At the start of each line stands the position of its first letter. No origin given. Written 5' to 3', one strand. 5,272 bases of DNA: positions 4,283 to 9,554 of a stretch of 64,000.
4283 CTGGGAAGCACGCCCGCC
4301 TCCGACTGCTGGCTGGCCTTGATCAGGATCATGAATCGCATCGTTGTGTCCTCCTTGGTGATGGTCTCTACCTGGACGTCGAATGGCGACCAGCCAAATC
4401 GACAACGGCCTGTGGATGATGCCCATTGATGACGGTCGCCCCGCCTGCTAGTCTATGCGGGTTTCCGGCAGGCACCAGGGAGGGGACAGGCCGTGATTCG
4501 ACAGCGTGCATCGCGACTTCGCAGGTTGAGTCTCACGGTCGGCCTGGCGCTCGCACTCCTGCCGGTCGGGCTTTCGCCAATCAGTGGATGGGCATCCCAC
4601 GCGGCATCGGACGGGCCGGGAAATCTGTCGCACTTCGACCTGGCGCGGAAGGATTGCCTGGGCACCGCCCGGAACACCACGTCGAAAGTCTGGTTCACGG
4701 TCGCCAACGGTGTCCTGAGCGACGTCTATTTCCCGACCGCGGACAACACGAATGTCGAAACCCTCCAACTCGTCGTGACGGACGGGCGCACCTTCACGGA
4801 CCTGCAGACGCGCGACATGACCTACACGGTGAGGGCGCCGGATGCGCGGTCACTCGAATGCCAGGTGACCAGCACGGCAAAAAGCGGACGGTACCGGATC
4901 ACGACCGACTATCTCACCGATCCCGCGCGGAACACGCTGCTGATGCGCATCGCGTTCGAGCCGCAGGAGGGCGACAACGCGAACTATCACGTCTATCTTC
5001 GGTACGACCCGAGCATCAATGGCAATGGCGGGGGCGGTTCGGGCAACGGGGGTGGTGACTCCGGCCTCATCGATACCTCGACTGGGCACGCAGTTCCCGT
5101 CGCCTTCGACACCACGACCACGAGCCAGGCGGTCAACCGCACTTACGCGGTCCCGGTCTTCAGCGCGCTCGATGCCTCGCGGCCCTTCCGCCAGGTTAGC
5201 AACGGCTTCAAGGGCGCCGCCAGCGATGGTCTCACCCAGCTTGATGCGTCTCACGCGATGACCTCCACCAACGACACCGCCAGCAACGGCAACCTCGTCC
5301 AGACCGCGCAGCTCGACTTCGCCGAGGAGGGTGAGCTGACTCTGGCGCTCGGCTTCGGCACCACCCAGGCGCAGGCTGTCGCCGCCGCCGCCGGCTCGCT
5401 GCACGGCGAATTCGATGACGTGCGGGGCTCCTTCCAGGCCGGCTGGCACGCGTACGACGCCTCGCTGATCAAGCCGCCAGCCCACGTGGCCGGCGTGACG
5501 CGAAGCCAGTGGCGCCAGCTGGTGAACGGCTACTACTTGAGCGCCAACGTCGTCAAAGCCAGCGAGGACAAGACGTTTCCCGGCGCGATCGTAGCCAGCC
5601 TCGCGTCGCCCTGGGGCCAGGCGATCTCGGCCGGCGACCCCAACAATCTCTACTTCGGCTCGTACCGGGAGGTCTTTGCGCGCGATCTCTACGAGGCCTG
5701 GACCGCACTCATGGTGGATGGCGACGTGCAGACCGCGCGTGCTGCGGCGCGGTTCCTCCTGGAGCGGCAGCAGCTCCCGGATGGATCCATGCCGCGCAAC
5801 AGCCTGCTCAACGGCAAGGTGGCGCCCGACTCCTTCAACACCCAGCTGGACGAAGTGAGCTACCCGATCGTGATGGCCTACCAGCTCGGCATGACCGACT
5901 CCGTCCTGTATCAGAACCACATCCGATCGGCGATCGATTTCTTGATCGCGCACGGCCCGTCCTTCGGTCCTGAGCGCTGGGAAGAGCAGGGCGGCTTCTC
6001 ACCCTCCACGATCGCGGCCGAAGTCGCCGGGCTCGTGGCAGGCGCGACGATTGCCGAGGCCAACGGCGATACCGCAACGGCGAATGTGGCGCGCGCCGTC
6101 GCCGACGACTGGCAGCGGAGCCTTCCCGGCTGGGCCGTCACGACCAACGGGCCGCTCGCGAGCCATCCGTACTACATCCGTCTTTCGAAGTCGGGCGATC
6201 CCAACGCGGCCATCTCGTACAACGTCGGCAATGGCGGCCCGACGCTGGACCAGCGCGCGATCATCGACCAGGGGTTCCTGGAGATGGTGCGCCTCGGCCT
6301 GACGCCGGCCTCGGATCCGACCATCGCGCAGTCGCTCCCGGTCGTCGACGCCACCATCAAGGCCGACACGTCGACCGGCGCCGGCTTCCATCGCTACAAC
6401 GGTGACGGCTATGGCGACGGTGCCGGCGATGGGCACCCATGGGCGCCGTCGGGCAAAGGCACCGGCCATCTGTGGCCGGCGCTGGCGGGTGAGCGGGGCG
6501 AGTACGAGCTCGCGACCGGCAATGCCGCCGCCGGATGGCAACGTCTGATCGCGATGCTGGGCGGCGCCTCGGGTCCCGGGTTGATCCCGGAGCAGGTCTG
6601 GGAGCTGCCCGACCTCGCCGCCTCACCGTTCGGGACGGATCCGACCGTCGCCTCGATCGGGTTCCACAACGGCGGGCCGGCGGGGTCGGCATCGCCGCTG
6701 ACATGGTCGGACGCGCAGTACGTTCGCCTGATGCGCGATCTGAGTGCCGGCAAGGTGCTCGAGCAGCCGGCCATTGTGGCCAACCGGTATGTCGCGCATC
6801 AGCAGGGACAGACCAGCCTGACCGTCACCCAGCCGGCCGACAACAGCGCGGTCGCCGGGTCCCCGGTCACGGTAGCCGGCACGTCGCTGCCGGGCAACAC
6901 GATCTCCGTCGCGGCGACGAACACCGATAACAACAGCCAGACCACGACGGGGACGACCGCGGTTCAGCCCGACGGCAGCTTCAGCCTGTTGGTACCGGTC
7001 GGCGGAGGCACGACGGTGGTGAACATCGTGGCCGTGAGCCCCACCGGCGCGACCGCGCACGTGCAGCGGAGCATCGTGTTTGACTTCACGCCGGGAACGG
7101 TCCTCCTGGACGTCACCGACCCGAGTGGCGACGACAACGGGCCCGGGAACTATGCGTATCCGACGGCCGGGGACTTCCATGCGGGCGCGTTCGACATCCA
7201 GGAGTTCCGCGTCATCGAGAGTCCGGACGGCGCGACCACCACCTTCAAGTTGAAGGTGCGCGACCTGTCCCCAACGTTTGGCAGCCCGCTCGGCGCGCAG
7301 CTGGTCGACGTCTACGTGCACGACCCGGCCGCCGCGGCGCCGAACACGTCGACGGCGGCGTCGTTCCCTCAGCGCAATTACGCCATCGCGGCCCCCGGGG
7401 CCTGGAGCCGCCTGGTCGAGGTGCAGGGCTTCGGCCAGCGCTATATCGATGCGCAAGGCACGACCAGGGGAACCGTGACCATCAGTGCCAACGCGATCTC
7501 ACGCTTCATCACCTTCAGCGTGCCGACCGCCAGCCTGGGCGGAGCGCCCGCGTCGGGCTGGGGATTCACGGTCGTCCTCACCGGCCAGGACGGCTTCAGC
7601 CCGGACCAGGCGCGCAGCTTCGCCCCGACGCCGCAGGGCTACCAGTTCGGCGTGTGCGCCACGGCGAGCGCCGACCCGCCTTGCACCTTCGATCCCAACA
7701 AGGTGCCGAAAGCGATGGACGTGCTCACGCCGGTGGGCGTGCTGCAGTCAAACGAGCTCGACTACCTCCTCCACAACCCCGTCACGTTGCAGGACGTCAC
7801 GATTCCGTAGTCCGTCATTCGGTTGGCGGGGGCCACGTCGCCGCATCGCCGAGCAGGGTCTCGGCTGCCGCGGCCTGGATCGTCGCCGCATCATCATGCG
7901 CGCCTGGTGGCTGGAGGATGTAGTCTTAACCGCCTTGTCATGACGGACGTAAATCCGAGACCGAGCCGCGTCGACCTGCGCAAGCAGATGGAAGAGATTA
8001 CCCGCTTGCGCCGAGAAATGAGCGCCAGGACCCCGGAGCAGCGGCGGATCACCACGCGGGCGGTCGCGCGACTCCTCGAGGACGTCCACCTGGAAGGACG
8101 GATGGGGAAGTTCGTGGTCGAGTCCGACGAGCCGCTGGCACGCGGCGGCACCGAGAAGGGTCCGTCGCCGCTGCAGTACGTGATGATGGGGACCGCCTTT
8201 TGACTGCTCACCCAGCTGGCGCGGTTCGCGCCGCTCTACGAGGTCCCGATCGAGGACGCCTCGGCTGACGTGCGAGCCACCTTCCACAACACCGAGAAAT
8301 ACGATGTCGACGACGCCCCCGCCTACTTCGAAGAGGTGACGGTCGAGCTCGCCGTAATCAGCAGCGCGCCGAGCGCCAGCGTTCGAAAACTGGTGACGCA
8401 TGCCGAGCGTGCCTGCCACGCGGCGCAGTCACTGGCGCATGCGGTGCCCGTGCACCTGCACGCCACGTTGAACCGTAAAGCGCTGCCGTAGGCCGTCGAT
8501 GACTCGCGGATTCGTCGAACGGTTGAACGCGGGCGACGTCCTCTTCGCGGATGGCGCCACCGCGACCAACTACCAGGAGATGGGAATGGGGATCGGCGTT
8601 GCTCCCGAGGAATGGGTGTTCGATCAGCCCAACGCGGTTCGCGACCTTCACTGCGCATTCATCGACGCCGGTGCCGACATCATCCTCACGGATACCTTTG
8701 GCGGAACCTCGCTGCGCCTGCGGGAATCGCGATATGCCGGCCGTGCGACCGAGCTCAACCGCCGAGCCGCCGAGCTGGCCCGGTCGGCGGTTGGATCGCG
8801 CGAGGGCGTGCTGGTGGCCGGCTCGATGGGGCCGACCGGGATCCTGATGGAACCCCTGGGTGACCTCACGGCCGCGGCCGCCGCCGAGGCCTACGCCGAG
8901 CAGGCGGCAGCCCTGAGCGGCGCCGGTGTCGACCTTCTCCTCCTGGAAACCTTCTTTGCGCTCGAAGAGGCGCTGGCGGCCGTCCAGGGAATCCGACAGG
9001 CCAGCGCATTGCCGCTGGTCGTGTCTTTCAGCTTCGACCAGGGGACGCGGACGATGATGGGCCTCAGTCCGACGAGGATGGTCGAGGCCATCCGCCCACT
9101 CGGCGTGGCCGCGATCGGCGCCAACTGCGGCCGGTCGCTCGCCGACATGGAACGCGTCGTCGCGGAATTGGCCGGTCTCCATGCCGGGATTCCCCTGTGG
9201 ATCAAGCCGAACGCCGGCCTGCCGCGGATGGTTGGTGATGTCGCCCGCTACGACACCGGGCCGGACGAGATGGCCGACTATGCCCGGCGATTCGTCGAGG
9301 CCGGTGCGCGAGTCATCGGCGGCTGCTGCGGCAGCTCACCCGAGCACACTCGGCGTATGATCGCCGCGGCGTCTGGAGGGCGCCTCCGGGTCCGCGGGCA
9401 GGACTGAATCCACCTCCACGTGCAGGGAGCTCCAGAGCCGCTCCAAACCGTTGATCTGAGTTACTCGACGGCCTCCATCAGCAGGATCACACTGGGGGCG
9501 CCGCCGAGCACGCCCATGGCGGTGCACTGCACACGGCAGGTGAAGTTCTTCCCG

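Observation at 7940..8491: OsmC-family peroxidase gene with in-frame UGA exactly at the peroxidatic-Cys position plus a SECIS-like hairpin: candidate selenoprotein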

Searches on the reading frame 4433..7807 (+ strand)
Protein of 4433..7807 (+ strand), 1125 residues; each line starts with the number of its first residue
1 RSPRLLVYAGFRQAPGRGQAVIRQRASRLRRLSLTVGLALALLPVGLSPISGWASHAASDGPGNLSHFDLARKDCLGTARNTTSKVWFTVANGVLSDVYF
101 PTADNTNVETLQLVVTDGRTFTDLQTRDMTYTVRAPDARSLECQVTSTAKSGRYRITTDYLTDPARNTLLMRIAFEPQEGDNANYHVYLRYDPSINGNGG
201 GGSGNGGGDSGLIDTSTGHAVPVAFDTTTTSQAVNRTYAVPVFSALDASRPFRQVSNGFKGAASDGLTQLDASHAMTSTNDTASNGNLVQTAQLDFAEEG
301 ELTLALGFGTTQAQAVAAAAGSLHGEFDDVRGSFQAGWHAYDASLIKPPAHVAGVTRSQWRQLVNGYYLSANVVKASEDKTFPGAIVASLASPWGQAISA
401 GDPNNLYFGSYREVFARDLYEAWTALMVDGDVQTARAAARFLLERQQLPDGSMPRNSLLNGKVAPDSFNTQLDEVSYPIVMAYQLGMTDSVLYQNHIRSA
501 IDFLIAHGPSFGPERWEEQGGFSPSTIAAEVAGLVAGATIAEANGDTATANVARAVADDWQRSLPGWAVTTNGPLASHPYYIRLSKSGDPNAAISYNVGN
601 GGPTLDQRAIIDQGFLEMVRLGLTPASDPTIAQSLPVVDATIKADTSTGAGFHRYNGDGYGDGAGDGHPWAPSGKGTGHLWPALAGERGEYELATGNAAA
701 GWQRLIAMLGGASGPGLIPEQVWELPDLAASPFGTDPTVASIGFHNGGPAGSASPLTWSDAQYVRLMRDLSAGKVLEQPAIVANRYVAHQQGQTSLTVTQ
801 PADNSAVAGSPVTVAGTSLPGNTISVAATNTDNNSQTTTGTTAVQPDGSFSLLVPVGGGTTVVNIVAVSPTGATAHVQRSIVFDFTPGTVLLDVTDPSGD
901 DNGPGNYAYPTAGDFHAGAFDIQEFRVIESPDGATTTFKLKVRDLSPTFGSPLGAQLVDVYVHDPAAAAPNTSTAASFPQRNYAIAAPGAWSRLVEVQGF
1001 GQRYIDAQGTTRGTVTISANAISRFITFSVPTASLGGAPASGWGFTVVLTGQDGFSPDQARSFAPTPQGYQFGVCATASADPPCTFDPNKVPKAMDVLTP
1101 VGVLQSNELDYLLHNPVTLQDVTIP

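Call 23: search_protein_families(library=pfam, proteins=[window:4433-7807:+], max_evalue=0.00001)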
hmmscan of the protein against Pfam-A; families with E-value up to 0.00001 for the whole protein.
window:4433-7807:+ (1125 aa): 3 families
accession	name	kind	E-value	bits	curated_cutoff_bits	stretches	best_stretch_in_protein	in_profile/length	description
PF09137.17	Glucodextran_N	-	1.1e-81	274.8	24.1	1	58-342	1-262/263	Glucodextranase, domain N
PF09985.14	Glucodextran_C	-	4.1e-39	134.8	22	1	892-1111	2-215/228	C-terminal binding-module, SLH-like, of glucodextranase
PF00723.27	Glyco_hydro_15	-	3.4e-26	92.6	22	1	470-697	122-358/427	Glycosyl hydrolases family 15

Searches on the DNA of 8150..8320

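Call 59: search_rna_families(source=window, start=8150, end=8320, threshold=evalue, max_evalue=10, show_alignments=3)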
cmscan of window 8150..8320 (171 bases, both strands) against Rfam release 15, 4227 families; matches with E-value up to 10: 0.
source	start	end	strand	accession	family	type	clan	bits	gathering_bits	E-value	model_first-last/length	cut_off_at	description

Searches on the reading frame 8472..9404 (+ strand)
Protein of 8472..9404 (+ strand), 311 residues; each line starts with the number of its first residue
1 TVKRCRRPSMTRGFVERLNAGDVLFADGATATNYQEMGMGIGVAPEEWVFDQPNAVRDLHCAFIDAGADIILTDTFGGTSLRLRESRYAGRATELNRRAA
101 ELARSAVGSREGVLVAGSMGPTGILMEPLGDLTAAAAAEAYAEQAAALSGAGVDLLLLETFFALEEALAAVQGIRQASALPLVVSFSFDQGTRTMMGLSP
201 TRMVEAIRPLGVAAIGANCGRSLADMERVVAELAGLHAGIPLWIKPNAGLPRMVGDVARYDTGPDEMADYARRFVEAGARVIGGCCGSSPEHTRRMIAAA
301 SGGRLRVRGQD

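Call 23: search_protein_families(library=pfam, proteins=[window:8472-9404:+], max_evalue=0.00001)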
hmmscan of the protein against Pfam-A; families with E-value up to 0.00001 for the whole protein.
window:8472-9404:+ (311 aa): 1 family
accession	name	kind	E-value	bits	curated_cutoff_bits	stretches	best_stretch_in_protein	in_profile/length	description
PF02574.22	S-methyl_trans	-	2.4e-67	228.2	22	1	25-297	2-280/283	Homocysteine S-methyltransferase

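Call 56: find_encoding_contigs(protein=window:8499-9404:+, flank=2000, max_places=3)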
Protein window:8499-9404:+ (302 aa): 2 contigs read that carry it; 2 places shown.
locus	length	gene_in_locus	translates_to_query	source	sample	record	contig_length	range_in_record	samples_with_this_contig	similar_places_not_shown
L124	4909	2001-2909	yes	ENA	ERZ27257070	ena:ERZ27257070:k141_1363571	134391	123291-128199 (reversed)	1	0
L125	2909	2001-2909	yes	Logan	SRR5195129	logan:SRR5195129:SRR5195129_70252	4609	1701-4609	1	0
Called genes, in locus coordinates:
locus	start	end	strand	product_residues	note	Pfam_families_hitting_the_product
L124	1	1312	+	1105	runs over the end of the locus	PF09137:Glucodextran_N, PF00723:Glyco_hydro_15, PF09985:Glucodextran_C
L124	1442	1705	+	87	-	-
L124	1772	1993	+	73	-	PF02566:OsmC (weak)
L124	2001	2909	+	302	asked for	PF02574:S-methyl_trans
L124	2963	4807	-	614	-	PF03705:CheR_N, PF01739:CheR, PF00989:PAS (weak), PF08448:PAS_4 (weak), PF13596:PAS_10 (weak), PF28159:CEP89 (weak), PF05701:WEMBL (weak), PF00989:PAS (weak), +4 more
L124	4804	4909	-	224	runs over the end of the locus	PF01339:CheB_methylest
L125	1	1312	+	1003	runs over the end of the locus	?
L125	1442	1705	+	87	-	-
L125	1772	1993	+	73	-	PF02566:OsmC (weak)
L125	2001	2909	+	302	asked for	PF02574:S-methyl_trans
